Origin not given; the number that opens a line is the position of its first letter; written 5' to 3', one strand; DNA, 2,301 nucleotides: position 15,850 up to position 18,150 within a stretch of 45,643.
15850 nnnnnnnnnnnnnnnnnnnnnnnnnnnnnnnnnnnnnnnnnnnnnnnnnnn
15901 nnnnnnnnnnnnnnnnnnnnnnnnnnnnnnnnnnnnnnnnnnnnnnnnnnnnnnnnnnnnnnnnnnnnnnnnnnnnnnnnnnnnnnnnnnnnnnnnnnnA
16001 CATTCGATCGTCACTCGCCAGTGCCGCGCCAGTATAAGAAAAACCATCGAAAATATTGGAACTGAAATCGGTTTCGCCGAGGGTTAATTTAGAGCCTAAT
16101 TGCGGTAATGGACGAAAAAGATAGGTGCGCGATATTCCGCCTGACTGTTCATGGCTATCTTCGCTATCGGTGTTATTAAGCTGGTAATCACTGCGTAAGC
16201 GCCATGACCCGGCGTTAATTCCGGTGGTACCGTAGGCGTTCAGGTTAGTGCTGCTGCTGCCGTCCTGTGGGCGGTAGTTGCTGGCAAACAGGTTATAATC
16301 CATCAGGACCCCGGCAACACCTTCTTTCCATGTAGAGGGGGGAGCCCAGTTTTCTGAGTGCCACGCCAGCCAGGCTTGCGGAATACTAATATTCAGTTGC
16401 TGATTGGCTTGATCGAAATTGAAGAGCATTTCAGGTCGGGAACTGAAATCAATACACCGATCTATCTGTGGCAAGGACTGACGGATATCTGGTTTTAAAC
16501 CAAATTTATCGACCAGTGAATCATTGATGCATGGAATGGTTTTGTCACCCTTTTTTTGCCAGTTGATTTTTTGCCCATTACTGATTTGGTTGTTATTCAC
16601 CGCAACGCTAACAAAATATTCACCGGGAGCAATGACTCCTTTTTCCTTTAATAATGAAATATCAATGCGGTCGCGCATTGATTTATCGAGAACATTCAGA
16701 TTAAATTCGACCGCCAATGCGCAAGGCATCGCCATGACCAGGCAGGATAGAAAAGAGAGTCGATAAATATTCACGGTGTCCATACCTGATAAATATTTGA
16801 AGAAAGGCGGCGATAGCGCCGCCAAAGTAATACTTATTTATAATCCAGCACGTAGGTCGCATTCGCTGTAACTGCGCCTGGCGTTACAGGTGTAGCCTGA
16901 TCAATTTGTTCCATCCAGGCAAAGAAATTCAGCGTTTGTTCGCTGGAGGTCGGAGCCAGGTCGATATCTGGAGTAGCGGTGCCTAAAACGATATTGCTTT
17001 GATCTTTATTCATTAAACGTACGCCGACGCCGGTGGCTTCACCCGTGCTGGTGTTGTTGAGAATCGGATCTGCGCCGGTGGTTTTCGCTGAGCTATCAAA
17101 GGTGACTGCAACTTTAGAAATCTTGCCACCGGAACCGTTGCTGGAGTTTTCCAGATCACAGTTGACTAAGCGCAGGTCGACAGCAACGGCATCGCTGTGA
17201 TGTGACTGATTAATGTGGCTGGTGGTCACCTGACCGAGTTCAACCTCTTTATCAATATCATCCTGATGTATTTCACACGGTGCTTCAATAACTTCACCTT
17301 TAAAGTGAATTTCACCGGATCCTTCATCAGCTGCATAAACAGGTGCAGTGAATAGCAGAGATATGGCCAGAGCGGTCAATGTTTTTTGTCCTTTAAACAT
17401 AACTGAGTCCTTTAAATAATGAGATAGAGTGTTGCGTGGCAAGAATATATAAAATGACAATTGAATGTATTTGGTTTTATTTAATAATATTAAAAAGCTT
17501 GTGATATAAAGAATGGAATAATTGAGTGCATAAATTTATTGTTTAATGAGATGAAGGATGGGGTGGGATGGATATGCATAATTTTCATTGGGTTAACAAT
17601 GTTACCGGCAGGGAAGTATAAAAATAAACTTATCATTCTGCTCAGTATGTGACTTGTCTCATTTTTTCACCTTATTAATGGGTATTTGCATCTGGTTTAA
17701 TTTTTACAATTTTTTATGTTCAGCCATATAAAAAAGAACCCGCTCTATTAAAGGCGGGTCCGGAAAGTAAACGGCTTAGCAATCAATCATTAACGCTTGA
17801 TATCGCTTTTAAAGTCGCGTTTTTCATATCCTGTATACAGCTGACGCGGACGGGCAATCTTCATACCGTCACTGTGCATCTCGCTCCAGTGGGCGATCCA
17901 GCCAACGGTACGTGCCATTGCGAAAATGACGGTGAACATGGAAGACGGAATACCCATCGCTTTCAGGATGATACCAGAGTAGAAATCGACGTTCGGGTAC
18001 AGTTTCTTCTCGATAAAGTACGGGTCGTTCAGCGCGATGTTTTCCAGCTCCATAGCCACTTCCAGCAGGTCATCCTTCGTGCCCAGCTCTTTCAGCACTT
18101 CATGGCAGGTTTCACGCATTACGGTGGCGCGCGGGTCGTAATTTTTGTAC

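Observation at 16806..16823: GC-rich hairpin between the major subunit gene and the usher gene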

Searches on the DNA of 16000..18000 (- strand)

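Call 5: search_dna_similar(query=window:16600-17000:-, collection=ecoli_genomes, mode=near, rows=spread, max_rows=30)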
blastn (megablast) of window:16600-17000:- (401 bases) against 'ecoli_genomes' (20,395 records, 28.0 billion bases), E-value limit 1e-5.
Records with a match: 3774; places in all: 3783; records where one place covers at least 80% of the query: 3763.
Genomes with a match: 3774 of 5426; with a place that covers at least 80% of the query: 3763. Places per genome that has any: lowest 1, median 1, highest 2. On chromosomes: 3782 places; on plasmids: 1.
Best place of each record, by identity: >=99% 634; 95-99% 1643; 90-95% 556; 80-90% 941.
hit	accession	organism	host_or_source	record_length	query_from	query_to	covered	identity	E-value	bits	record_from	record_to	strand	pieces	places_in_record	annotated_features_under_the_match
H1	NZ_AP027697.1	Escherichia coli strain PSS-12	Homo sapiens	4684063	1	401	100%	100.0%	0e+0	741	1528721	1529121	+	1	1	ybgQ: fimbria/pilus outer membrane usher protein | fimbrial protein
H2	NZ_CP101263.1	Escherichia coli strain EC21Z-063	Homo sapiens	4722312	1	401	100%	99.8%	0e+0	736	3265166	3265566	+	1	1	ybgQ: fimbria/pilus outer membrane usher protein | fimbrial protein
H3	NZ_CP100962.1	Escherichia coli strain ET358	sediment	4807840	1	401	100%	99.8%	0e+0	736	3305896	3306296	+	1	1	ybgQ: fimbria/pilus outer membrane usher protein | fimbrial protein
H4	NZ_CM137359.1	Escherichia coli strain BL21 Star (DE3) gor KO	genetically engineered Invitrogen ...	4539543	1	401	100%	99.8%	0e+0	736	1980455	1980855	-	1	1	ybgQ: fimbria/pilus outer membrane usher protein | fimbrial protein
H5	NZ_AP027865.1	Escherichia coli strain 2017.20.01CC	Homo sapiens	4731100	1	401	100%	99.5%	0e+0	730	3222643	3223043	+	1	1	ybgQ: fimbria/pilus outer membrane usher protein | fimbrial protein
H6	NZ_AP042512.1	Escherichia coli strain OkiPb01682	bovine feces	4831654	1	401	100%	97.8%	0e+0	691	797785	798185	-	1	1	ybgQ: fimbria/pilus outer membrane usher protein | fimbrial protein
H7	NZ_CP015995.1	Escherichia coli strain S51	poultry meat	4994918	1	401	100%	97.5%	0e+0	686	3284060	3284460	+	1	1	ybgQ: fimbria/pilus outer membrane usher protein | fimbrial protein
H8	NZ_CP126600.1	Escherichia coli strain Ec1119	Carrots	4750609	1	401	100%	97.5%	0e+0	686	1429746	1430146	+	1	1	ybgQ: fimbria/pilus outer membrane usher protein | fimbrial protein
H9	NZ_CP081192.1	Escherichia coli strain EC1722-1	Homo sapiens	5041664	1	401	100%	97.5%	0e+0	686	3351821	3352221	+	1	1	ybgQ: fimbria/pilus outer membrane usher protein | fimbrial protein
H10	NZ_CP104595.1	Escherichia coli strain EC9952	Homo sapiens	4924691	1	401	100%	97.5%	0e+0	686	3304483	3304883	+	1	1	ybgQ: fimbria/pilus outer membrane usher protein | fimbrial protein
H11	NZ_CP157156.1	Escherichia coli strain UTAK-4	Bos taurus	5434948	1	401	100%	97.5%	0e+0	686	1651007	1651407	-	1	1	ybgQ: fimbria/pilus outer membrane usher protein | fimbrial protein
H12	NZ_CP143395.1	Escherichia coli strain HD12481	Homo sapiens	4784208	1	401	100%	97.5%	0e+0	686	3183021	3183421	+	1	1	ybgQ: fimbria/pilus outer membrane usher protein | fimbrial protein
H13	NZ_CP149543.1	Escherichia coli strain 1912D004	Sus scrofa domesticus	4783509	1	401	100%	97.5%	0e+0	686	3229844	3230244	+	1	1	ybgQ: fimbria/pilus outer membrane usher protein | fimbrial protein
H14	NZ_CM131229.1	Escherichia coli strain 1-62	Pig farm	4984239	1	401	100%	97.5%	0e+0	686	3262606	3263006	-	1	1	ybgQ: fimbria/pilus outer membrane usher protein | fimbrial protein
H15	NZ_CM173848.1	Escherichia coli strain 1335KP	Homo sapiens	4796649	1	401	100%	97.5%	0e+0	686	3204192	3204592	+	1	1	ybgQ: fimbria/pilus outer membrane usher protein | fimbrial protein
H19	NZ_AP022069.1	Escherichia coli strain WP4-W18-ESBL-09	-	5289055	1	399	100%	94.0%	8e-170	604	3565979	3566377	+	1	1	ybgQ: fimbria/pilus outer membrane usher protein | fimbrial protein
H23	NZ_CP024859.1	Escherichia coli strain AR_0014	missing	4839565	6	401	99%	88.4%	2e-131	477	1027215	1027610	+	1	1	ybgQ: fimbria/pilus outer membrane usher protein | ybgD: fimbrial protein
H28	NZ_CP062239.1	Escherichia coli strain AML001_ev03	not applicable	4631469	30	401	93%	89.8%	2e-131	477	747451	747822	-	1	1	ybgQ: fimbria/pilus outer membrane usher protein | ybgD: fimbrial protein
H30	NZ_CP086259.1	Escherichia coli strain SCPM-O-B-9427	Homo sapiens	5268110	1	197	49%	99.0%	3e-94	353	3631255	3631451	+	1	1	fimbrial protein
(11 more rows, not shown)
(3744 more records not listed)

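Call 6: get_annotated_region(hit=H1, flank=4000)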
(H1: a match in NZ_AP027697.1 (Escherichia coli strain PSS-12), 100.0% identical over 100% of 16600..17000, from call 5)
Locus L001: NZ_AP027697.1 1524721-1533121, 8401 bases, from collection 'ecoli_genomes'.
description: Escherichia coli strain PSS-12 chromosome, complete genome
organism: Escherichia coli strain PSS-12 (NCBI taxid 562)
replicon: chromosome; assembly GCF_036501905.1
host: Homo sapiens; source: feces; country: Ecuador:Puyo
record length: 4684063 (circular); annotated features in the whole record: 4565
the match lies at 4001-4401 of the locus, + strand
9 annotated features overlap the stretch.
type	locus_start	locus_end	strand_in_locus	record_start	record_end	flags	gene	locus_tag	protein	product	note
CDS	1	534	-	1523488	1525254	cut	sdhA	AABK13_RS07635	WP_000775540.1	succinate dehydrogenase flavoprotein subunit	-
CDS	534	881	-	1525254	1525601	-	sdhD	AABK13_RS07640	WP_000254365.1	succinate dehydrogenase membrane anchor subunit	-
CDS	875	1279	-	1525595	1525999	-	sdhC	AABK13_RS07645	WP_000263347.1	succinate dehydrogenase cytochrome b556 subunit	-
CDS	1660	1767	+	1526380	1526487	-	-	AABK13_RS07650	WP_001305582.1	hypothetical protein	-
CDS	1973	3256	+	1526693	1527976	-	gltA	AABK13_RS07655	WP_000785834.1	citrate synthase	-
CDS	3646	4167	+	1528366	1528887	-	-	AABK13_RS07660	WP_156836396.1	fimbrial protein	-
CDS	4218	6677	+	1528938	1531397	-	ybgQ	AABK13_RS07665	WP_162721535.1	fimbria/pilus outer membrane usher protein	-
CDS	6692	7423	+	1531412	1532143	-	ybgP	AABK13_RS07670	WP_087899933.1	fimbrial biogenesis chaperone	-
CDS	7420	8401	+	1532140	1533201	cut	ybgO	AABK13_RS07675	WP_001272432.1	fimbrial protein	-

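Call 7: get_annotated_region(hit=H28, flank=4000)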
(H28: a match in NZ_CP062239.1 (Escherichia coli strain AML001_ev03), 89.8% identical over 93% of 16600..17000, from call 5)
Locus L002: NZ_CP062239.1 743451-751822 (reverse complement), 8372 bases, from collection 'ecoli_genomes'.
description: Escherichia coli strain AML001_ev03 chromosome, complete genome
organism: Escherichia coli strain AML001_ev03 (NCBI taxid 562)
replicon: chromosome; assembly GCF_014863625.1
host: not applicable; source: not applicable; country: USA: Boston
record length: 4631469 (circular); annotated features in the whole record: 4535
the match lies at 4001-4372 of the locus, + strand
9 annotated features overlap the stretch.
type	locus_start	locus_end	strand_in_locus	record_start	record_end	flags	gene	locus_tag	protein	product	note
CDS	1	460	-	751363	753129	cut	sdhA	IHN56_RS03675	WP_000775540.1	succinate dehydrogenase flavoprotein subunit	-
CDS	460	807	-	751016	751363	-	sdhD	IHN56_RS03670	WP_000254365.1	succinate dehydrogenase membrane anchor subunit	-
CDS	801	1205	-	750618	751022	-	sdhC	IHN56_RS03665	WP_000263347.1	succinate dehydrogenase cytochrome b556 subunit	-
CDS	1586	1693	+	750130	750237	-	-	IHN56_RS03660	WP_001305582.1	hypothetical protein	-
CDS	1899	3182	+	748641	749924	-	gltA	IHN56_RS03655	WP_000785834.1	citrate synthase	-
CDS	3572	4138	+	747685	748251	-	ybgD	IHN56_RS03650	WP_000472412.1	fimbrial protein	-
CDS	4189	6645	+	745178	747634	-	ybgQ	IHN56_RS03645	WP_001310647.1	fimbria/pilus outer membrane usher protein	-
CDS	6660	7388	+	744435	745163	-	ybgP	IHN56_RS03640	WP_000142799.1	fimbrial biogenesis chaperone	-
CDS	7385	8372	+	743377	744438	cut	ybgO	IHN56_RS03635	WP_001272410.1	fimbrial protein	-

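Call 8: get_annotated_region(hit=H6, flank=1000)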
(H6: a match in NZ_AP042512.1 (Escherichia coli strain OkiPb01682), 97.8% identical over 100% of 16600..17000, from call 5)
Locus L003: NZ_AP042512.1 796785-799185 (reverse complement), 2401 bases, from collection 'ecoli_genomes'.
description: Escherichia coli strain OkiPb01682 chromosome, complete genome
organism: Escherichia coli strain OkiPb01682 (NCBI taxid 562)
replicon: chromosome; assembly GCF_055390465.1
host: -; source: bovine feces; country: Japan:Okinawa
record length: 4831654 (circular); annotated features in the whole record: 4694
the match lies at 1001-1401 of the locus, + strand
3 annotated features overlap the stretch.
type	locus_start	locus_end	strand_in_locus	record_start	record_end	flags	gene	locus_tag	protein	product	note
CDS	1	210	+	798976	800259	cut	gltA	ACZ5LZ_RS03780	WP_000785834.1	citrate synthase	-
CDS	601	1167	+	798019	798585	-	-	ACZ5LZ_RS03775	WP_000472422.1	fimbrial protein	-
CDS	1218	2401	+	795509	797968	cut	ybgQ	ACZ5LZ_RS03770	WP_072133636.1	fimbria/pilus outer membrane usher protein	-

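Call 9: get_annotated_region(hit=H19, flank=1000)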
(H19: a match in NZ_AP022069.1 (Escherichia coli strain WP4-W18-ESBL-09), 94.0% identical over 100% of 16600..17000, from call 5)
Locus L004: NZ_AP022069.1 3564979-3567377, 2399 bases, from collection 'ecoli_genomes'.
description: Escherichia coli strain WP4-W18-ESBL-09 chromosome, complete genome
organism: Escherichia coli strain WP4-W18-ESBL-09 (NCBI taxid 562)
replicon: chromosome; assembly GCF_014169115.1
host: -; source: -; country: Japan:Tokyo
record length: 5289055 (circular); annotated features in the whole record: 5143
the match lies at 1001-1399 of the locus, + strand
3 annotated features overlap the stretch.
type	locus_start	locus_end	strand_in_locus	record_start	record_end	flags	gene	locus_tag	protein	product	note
CDS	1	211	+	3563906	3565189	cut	gltA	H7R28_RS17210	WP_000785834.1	citrate synthase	-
CDS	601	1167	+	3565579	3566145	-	-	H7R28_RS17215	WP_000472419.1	fimbrial protein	-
CDS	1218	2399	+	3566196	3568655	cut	ybgQ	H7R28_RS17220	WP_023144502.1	fimbria/pilus outer membrane usher protein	-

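Call 10: get_annotated_region(hit=H23, flank=1000)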
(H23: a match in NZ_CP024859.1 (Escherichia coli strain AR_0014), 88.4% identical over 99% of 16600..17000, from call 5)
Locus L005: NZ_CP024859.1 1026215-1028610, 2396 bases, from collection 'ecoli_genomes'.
description: Escherichia coli strain AR_0014 chromosome, complete genome
organism: Escherichia coli strain AR_0014 (NCBI taxid 562)
replicon: chromosome; assembly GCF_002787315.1
host: missing; source: missing; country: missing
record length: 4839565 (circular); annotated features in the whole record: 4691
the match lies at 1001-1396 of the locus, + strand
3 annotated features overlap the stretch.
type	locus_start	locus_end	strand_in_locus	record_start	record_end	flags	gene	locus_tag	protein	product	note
CDS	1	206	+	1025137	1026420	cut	gltA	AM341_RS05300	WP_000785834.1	citrate synthase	-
CDS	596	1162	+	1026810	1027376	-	ybgD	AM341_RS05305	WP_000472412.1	fimbrial protein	-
CDS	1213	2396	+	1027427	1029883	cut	ybgQ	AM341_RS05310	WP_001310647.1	fimbria/pilus outer membrane usher protein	-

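Call 11: get_annotated_region(hit=H30, flank=3000)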
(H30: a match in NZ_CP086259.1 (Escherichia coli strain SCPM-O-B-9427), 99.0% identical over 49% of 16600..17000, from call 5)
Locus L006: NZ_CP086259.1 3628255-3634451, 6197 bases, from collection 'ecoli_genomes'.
description: Escherichia coli strain SCPM-O-B-9427 chromosome, complete genome
organism: Escherichia coli strain SCPM-O-B-9427 (NCBI taxid 562)
replicon: chromosome; assembly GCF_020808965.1
host: Homo sapiens; source: feces; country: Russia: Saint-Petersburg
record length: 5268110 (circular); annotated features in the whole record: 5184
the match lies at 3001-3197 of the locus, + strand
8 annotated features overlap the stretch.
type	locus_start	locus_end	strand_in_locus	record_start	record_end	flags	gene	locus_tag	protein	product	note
CDS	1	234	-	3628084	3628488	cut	sdhC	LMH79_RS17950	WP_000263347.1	succinate dehydrogenase cytochrome b556 subunit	-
CDS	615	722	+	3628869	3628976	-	-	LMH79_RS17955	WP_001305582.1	hypothetical protein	-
CDS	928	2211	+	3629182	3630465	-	gltA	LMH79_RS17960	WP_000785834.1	citrate synthase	-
CDS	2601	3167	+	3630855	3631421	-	-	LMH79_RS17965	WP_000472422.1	fimbrial protein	-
CDS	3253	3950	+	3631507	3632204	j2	-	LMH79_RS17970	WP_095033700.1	IS1-like element IS1B family transposase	programmed frameshift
CDS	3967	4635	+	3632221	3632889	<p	-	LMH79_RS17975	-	fimbrial protein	incomplete; partial in the middle of a contig; missing N-terminus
CDS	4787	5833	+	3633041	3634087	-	abrB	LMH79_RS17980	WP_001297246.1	AbrB family transcriptional regulator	-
CDS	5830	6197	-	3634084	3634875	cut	nei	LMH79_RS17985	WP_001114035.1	endonuclease VIII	-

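Call 13: search_rna_families(source=window, start=16000, end=18000, threshold=evalue, max_evalue=10)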
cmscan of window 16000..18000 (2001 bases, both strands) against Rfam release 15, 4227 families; matches with E-value up to 10: 5.
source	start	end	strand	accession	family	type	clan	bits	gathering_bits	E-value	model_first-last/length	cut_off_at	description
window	16754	16846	+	RF00327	snoZ194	Gene; snRNA; snoRNA; CD-box;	-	19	50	8.2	1-108/108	no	Small nucleolar RNA Z194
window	16651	16852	+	RF02842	RefA1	Gene; sRNA;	-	17.2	94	0.98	1-222/222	no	Enterococcus sRNA A1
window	17730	17791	-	RF00513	Trp_leader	Cis-reg; leader;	-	16.6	41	4.8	1-100/100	no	Tryptophan operon leader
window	16137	16195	-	RF02476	GlsR7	Gene; snRNA; snoRNA; CD-box;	-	14.4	75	9.5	1-59/59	no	Small nucleolar RNA GlsR7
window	17411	17454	+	RF01295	SCARNA7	Gene; snRNA; snoRNA; scaRNA;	-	11.2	65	5.1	1-330/330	no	Small Cajal body-specific RNA 7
